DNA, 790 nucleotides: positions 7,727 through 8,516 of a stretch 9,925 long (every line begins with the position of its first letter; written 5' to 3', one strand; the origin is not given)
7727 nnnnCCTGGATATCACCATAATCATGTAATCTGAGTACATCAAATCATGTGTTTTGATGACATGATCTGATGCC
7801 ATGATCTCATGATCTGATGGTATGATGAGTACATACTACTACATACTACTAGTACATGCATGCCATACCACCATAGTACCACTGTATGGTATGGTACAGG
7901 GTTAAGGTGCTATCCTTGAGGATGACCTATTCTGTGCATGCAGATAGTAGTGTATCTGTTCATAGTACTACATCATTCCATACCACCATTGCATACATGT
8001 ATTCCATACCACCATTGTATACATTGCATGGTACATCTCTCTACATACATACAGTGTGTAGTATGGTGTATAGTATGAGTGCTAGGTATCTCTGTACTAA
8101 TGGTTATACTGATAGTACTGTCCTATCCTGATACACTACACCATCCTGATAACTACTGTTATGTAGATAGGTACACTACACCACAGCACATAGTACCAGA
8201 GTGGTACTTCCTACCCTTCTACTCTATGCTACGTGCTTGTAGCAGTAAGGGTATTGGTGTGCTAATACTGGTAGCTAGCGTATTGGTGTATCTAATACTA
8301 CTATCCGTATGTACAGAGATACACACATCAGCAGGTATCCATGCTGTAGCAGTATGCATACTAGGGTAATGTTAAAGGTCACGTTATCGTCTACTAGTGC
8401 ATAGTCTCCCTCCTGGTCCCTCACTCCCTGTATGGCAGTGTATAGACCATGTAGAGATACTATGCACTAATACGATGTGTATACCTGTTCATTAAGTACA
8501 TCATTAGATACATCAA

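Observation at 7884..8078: The cob reading frame seems to continue upstream through TGA codons, but with features incompatible with a normal gene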

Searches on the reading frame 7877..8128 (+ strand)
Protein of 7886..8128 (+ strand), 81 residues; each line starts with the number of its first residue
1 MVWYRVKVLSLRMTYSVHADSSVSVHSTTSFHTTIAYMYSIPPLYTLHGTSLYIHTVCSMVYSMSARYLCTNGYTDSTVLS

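Call 6: search_protein_families(library=pfam, max_evalue=10, proteins=[window:7886-8128:+])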
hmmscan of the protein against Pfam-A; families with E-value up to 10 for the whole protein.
seq(81 aa): 0 families

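Call 62: search_protein_families(library=pfam, max_evalue=1, proteins=[window:7877-8089:+])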
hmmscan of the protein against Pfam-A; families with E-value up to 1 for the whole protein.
seq(71 aa): 0 families

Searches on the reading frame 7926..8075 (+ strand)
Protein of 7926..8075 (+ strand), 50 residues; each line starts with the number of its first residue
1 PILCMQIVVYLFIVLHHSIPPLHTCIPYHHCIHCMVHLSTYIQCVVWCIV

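Call 58: search_protein_representatives(protein=window:7926-8075:+)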
Query: 50 residues. Proteins with E-value up to 0.001 (for the whole library): 0; up to 1e-10: 0; up to 1e-30: 0. The best 0 are listed.

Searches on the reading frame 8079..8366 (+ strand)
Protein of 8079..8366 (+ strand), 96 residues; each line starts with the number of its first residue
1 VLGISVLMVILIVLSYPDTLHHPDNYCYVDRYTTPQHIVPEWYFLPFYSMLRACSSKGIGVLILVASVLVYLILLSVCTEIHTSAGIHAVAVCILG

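Call 6: search_protein_families(library=pfam, max_evalue=10, proteins=[window:8079-8366:+])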
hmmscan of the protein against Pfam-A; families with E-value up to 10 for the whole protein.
seq(96 aa): 2 families
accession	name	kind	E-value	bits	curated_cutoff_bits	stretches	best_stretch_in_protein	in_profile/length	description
PF00032.22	Cytochrom_B_C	-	4.3e-17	62.7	20.7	1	30-80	3-53/102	Cytochrome b(C-terminal)/b6/petD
PF20485.3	DUF6724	-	0.11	12.7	27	1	59-83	15-39/64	Family of unknown function (DUF6724)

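Call 8: find_homologous_proteins(query=window:8079-8366:+, max_evalue=0.001)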
Query seq(96 aa) (96 aa): 28 proteins with E <= 0.001 among 32 candidates.
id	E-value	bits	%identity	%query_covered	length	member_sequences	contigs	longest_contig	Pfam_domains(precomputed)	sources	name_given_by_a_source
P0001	6.3e-39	150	72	100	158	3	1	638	PF00032.23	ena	-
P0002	1.6e-35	139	66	99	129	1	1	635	PF00032.23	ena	-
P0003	3.9e-35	138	72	77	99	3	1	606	PF00032.23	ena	-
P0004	5.5e-35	137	70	81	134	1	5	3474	PF00032.23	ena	-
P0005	1.3e-34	136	66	93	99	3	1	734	PF00032.23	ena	-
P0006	1.6e-34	136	71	85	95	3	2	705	PF00032.23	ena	-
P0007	4.5e-34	134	65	96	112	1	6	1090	PF00032.23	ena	-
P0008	6.5e-34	134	66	99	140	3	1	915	PF00032.23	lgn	-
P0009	2.0e-33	132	66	80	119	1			PF00032.23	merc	-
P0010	4.0e-33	131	65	93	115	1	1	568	PF00032.23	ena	-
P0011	5.3e-33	131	64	94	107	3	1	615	PF00032.23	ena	-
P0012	2.3e-32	129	64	88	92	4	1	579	PF00032.23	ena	-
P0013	2.4e-32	129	70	77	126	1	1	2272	PF00032.23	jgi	-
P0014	3.5e-32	128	69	84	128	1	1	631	PF00032.23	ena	-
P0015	1.3e-31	127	66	83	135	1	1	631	PF00032.23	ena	-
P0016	6.8e-31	124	64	83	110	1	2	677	PF00032.23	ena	-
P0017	1.1e-30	124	60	96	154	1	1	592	PF00032.23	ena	-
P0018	1.2e-30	123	65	96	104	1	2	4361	PF00032.23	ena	-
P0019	1.3e-30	123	70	80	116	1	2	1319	PF00032.23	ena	-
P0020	2.3e-30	123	62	93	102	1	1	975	PF00032.23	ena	-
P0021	2.5e-30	123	67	94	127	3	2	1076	PF00032.23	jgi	jgi:quinol-cytochrome oxidoreductase complex cytochrome b subunit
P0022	7.2e-30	121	65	90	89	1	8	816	PF00032.23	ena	-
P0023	9.0e-30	121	61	98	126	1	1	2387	PF00032.23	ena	-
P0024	5.9e-29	118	57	96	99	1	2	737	PF00032.23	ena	-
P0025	7.6e-28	115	60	85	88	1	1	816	PF00032.23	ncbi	-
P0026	7.9e-28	114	62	84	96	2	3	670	PF00032.23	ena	-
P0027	2.3e-15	74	62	57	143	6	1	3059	PF00033.25,PF00032.23,PF13631.12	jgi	-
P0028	8.3e-7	47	48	63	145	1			PF00032.23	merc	-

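Call 19: find_encoding_contigs(protein=P0004, flank=3000, max_places=3)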
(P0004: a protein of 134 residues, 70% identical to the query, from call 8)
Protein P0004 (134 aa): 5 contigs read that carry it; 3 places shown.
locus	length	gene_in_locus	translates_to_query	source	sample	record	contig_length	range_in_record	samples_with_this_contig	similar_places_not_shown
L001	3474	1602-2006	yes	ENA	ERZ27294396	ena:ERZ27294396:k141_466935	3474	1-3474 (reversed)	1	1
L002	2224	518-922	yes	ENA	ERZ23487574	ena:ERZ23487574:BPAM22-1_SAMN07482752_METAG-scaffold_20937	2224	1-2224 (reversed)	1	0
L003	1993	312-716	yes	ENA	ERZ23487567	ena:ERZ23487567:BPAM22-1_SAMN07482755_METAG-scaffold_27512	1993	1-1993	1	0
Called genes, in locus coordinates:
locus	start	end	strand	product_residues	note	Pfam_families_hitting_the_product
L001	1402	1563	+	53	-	-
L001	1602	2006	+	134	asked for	PF00032:Cytochrom_B_C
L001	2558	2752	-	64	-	-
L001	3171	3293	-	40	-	-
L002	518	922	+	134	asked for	PF00032:Cytochrom_B_C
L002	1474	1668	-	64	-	-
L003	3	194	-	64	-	?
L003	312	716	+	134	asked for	PF00032:Cytochrom_B_C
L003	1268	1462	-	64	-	-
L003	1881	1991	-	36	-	?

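Call 20: find_encoding_contigs(protein=P0018, flank=3000, max_places=2)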
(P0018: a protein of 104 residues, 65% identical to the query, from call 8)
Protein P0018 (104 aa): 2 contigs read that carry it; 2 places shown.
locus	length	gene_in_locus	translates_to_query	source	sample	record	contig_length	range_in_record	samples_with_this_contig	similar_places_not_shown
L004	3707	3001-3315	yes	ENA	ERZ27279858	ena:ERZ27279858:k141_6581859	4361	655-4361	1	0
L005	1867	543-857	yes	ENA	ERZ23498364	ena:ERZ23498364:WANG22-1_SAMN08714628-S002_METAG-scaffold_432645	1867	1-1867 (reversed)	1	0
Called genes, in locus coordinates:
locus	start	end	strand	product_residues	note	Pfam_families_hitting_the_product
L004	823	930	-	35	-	-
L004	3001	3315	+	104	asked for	PF00032:Cytochrom_B_C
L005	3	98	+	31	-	?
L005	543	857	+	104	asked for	PF00032:Cytochrom_B_C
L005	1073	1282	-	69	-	-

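Call 21: find_encoding_contigs(protein=P0025, flank=3000, max_places=2)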
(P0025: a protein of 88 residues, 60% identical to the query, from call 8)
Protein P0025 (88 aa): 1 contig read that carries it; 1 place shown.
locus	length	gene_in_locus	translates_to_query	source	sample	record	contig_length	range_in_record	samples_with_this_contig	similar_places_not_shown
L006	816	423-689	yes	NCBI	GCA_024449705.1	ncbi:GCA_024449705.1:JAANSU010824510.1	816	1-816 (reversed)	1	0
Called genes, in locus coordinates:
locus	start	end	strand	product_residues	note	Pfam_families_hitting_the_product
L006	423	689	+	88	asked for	PF00032:Cytochrom_B_C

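Call 22: find_encoding_contigs(protein=P0001, flank=3000, max_places=1)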
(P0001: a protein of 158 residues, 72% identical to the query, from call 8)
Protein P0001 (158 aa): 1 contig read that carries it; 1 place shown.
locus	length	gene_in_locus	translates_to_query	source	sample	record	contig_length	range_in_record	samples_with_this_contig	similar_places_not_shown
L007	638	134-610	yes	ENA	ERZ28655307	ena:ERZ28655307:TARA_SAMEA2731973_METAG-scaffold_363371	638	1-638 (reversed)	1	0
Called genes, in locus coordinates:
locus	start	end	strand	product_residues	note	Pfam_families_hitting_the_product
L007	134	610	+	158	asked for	PF00032:Cytochrom_B_C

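Call 23: find_encoding_contigs(protein=P0013, flank=3000, max_places=1)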
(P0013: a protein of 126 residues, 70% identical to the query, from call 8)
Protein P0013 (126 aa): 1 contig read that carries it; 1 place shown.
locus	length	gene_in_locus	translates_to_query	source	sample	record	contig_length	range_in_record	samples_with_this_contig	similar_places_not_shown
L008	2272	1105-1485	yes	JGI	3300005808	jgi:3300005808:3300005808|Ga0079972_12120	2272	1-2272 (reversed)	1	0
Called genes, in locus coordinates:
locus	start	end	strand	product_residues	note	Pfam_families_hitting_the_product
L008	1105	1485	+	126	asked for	PF00032:Cytochrom_B_C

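Call 24: find_encoding_contigs(protein=P0023, flank=3000, max_places=1)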
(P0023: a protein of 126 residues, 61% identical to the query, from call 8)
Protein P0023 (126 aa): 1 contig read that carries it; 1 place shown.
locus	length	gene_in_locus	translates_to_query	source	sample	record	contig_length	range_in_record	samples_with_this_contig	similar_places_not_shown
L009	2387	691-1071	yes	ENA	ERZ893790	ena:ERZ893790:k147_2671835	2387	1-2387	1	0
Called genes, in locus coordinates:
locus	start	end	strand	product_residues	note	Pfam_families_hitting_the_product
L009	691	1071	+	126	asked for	PF00032:Cytochrom_B_C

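Call 25: find_encoding_contigs(protein=P0007, flank=3000, max_places=1)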
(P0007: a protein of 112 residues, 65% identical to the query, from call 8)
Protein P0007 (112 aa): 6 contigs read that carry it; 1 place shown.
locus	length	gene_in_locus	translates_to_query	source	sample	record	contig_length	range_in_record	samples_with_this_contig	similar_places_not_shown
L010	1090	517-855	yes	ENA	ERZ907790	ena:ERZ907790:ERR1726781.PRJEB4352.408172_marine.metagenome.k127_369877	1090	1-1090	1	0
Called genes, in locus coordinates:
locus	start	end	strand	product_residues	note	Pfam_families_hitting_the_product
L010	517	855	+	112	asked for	PF00032:Cytochrom_B_C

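Call 27: find_homologous_proteins(query=P0009, max_evalue=0.001)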
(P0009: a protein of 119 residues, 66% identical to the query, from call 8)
Query P0009 (119 aa): 104 proteins with E <= 0.001 among 544 candidates.
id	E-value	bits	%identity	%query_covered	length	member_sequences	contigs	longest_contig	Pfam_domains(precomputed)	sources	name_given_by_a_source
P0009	1.8e-71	256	100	100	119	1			PF00032.23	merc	-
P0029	2.4e-58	213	84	96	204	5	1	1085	PF00033.25,PF00032.23,PF13631.12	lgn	-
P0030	3.1e-57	210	80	96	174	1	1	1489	PF00033.25,PF00032.23,PF13631.12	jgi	-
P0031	5.2e-57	209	79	96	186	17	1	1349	PF00032.23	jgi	-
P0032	1.3e-53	198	73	96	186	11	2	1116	PF00032.23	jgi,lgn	-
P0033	4.0e-52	193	72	99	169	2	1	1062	PF00032.23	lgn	-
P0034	1.8e-44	168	63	100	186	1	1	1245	PF00032.23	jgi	-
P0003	4.4e-41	158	80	60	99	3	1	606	PF00032.23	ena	-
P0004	8.9e-41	157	81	59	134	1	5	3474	PF00032.23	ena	-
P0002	2.6e-39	152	68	81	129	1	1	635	PF00032.23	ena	-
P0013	2.3e-38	149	81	59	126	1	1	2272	PF00032.23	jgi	-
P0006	2.0e-36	142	77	66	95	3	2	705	PF00032.23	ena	-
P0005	2.7e-36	142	72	72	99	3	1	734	PF00032.23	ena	-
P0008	4.3e-36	141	72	73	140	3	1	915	PF00032.23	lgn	-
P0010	7.4e-36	141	71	72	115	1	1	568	PF00032.23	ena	-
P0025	3.8e-34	135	74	64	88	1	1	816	PF00032.23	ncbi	-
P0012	4.3e-34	135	67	70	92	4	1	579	PF00032.23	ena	-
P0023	6.7e-34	134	64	80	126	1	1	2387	PF00032.23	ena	-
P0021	4.4e-33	132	84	54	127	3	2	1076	PF00032.23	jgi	jgi:quinol-cytochrome oxidoreductase complex cytochrome b subunit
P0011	6.7e-33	131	67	73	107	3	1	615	PF00032.23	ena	-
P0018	9.8e-33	131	65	77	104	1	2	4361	PF00032.23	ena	-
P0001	9.8e-33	131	64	74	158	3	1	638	PF00032.23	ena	-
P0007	1.8e-32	130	64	74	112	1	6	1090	PF00032.23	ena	-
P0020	6.1e-32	128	60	77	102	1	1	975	PF00032.23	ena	-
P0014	1.4e-31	127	72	63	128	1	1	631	PF00032.23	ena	-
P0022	1.5e-31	127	82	52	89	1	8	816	PF00032.23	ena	-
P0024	5.0e-31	125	60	77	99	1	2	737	PF00032.23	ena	-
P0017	2.7e-30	123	59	74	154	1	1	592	PF00032.23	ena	-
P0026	1.1e-29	121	65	69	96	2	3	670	PF00032.23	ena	-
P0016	6.2e-29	118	68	63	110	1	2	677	PF00032.23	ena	-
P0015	2.3e-28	117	57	79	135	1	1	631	PF00032.23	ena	-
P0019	2.7e-27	113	61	69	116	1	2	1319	PF00032.23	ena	-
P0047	1.9e-23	101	64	63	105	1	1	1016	PF00032.23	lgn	-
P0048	2.9e-19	87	45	82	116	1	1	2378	PF00032.23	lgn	-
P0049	3.0e-17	81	38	97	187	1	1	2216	PF00033.25,PF00032.23,PF13631.12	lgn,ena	-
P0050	2.4e-16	78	43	82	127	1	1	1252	PF00032.23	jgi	jgi:ubiquinol-cytochrome c reductase cytochrome b subunit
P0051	7.8e-16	76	49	66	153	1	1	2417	PF00032.23,PF13631.12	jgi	jgi:quinol-cytochrome oxidoreductase complex cytochrome b subunit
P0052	1.1e-15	76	43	78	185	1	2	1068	PF00032.23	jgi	-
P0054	2.2e-15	75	44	81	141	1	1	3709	PF00032.23,PF13631.12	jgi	jgi:quinol-cytochrome oxidoreductase complex cytochrome b subunit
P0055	7.5e-15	73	40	92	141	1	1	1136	PF00032.23,PF13631.12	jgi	-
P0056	1.3e-14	72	55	50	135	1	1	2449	PF00032.23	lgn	-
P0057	1.9e-14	72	47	75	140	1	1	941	PF00033.25,PF00032.23,PF13631.12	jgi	-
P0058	2.2e-14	71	46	66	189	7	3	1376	PF00033.25,PF00032.23,PF13631.12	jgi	-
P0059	2.2e-14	71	54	55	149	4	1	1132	PF00032.23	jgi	jgi:ubiquinol-cytochrome c reductase cytochrome b subunit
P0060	2.6e-14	71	47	65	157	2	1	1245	PF00033.25,PF00032.23,PF13631.12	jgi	jgi:ubiquinol-cytochrome c reductase cytochrome b subunit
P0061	2.9e-14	71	55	50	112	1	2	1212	PF00032.23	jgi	jgi:ubiquinol-cytochrome c reductase cytochrome b subunit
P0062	2.9e-14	71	42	96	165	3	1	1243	PF00032.23,PF13631.12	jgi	jgi:quinol-cytochrome oxidoreductase complex cytochrome b subunit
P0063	2.9e-14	71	48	68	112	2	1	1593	PF00032.23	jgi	jgi:quinol-cytochrome oxidoreductase complex cytochrome b subunit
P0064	2.9e-14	71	38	82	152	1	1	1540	PF00033.25,PF00032.23,PF13631.12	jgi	-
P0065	4.4e-14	70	53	65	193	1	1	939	PF00032.23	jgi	jgi:quinol-cytochrome oxidoreductase complex cytochrome b subunit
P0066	6.3e-14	70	39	84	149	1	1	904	PF00032.23,PF13631.12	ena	-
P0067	7.3e-14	70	52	62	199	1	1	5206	PF00032.23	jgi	jgi:ubiquinol-cytochrome c reductase cytochrome b subunit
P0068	8.2e-14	70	52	55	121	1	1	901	PF00032.23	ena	-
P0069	8.7e-14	70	47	70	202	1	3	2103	PF00033.25,PF00032.23,PF13631.12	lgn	-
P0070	1.6e-13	69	45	76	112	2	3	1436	PF00032.23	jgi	jgi:quinol-cytochrome oxidoreductase complex cytochrome b subunit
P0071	1.6e-13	69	55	54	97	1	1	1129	PF00032.23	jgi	-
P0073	1.9e-13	68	42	79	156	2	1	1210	PF00033.25,PF00032.23,PF13631.12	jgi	jgi:ubiquinol-cytochrome c reductase cytochrome b subunit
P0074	1.9e-13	68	50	55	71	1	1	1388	PF00032.23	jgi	jgi:quinol-cytochrome oxidoreductase complex cytochrome b subunit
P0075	2.0e-13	68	39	80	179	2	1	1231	PF00033.25,PF00032.23,PF13631.12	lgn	-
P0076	2.0e-13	68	43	80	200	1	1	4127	PF00033.25,PF00032.23,PF13631.12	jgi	jgi:quinol-cytochrome oxidoreductase complex cytochrome b subunit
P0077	2.9e-13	68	42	94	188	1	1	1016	PF00033.25,PF00032.23,PF13631.12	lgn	-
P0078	3.8e-13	67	52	55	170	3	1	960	PF00032.23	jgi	-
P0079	4.3e-13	67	45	73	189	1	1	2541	PF00032.23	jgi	-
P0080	4.8e-13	67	47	66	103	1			PF00032.23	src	-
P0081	5.0e-13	67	56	52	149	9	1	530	PF00032.23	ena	-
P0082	5.1e-13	67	48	69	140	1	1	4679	PF00032.23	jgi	jgi:quinol-cytochrome oxidoreductase complex cytochrome b subunit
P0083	9.2e-13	66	64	45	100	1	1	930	PF00032.23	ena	-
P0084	9.5e-13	66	44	71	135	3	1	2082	PF00032.23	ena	-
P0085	1.2e-12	66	38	82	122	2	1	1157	PF00032.23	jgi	jgi:ubiquinol-cytochrome c reductase cytochrome b/c1 subunit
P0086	1.3e-12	66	43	65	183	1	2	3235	PF00032.23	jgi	jgi:ubiquinol-cytochrome c reductase cytochrome b subunit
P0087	1.4e-12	66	64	38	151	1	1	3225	PF00032.23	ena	-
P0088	1.5e-12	66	56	46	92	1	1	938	PF00032.23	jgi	jgi:quinol-cytochrome oxidoreductase complex cytochrome b subunit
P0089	1.8e-12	65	46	69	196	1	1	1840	PF00032.23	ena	-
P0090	2.1e-12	65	52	55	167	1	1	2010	PF00032.23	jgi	jgi:quinol-cytochrome oxidoreductase complex cytochrome b subunit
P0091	2.4e-12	65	47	64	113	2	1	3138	PF00032.23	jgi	-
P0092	4.2e-12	64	59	41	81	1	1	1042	PF00032.23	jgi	jgi:quinol-cytochrome oxidoreductase complex cytochrome b subunit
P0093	7.1e-12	63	56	44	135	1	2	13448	PF00032.23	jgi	jgi:ubiquinol-cytochrome c reductase cytochrome b subunit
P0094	1.2e-11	63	59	41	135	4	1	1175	PF00032.23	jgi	jgi:ubiquinol-cytochrome c reductase cytochrome b subunit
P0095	7.0e-11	60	56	45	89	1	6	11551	PF00032.23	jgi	-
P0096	2.3e-10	58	44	63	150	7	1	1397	PF00032.23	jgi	jgi:ubiquinol-cytochrome c reductase cytochrome b subunit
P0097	3.3e-10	58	43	60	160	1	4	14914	PF00032.23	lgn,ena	-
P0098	6.5e-10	57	37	80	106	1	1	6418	PF00032.23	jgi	jgi:ubiquinol-cytochrome c reductase cytochrome b subunit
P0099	8.4e-10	57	65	36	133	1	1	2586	PF00032.23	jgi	jgi:ubiquinol-cytochrome c reductase cytochrome b subunit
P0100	1.1e-9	56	43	65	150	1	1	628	PF00032.23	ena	-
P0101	4.6e-9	54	44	45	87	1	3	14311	PF00032.23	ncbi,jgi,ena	jgi:quinol-cytochrome oxidoreductase complex cytochrome b subunit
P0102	4.5e-8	51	54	39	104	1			PF00033.25,PF00032.23,PF13631.12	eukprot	eukprot:scaffold10795_cov2277-Chaetoceros_neogracile.AAC.2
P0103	1.9e-7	49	40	60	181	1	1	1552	PF00032.23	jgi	jgi:ubiquinol-cytochrome c reductase cytochrome b subunit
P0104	3.7e-7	48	51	38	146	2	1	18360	PF00032.23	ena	-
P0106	9.9e-7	47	52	42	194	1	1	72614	PF00032.23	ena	-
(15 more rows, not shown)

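Call 28: find_encoding_contigs(protein=P0029, flank=2000, max_places=1)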
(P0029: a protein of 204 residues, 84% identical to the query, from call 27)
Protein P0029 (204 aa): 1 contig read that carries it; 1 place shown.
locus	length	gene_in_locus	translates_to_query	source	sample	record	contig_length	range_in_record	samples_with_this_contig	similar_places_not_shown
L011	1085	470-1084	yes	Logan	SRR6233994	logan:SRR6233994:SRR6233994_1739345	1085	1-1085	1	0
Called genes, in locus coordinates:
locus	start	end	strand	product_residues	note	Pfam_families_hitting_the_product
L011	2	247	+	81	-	?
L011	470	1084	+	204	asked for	PF00033:Cytochrome_B, PF13631:Cytochrom_B_N_2, PF00032:Cytochrom_B_C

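Call 29: find_encoding_contigs(protein=P0031, flank=2000, max_places=1)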
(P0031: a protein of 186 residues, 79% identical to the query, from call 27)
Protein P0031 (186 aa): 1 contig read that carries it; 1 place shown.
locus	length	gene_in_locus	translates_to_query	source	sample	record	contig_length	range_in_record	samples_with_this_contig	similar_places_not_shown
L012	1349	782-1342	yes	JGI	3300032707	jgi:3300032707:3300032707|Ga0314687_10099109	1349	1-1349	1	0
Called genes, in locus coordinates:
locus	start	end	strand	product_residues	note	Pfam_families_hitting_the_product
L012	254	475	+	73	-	-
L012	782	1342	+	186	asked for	PF00032:Cytochrom_B_C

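Call 30: find_encoding_contigs(protein=P0034, flank=2000, max_places=1)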
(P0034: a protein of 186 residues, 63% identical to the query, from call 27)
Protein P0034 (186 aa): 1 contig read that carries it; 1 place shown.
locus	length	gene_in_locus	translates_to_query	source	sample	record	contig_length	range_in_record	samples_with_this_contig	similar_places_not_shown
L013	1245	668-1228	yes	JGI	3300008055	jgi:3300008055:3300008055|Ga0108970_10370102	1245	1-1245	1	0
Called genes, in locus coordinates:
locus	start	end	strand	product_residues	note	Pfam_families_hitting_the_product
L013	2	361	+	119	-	?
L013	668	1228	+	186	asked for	PF00032:Cytochrom_B_C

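Call 31: find_encoding_contigs(protein=P0033, flank=2000, max_places=1)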
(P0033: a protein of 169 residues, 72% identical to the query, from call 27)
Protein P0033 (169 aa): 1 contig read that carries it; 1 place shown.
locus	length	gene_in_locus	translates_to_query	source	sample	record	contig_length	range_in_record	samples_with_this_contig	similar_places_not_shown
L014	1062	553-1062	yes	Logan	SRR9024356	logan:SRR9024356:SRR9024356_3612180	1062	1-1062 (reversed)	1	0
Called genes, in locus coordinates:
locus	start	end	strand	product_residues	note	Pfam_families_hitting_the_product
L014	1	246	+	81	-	?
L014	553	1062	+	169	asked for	PF00032:Cytochrom_B_C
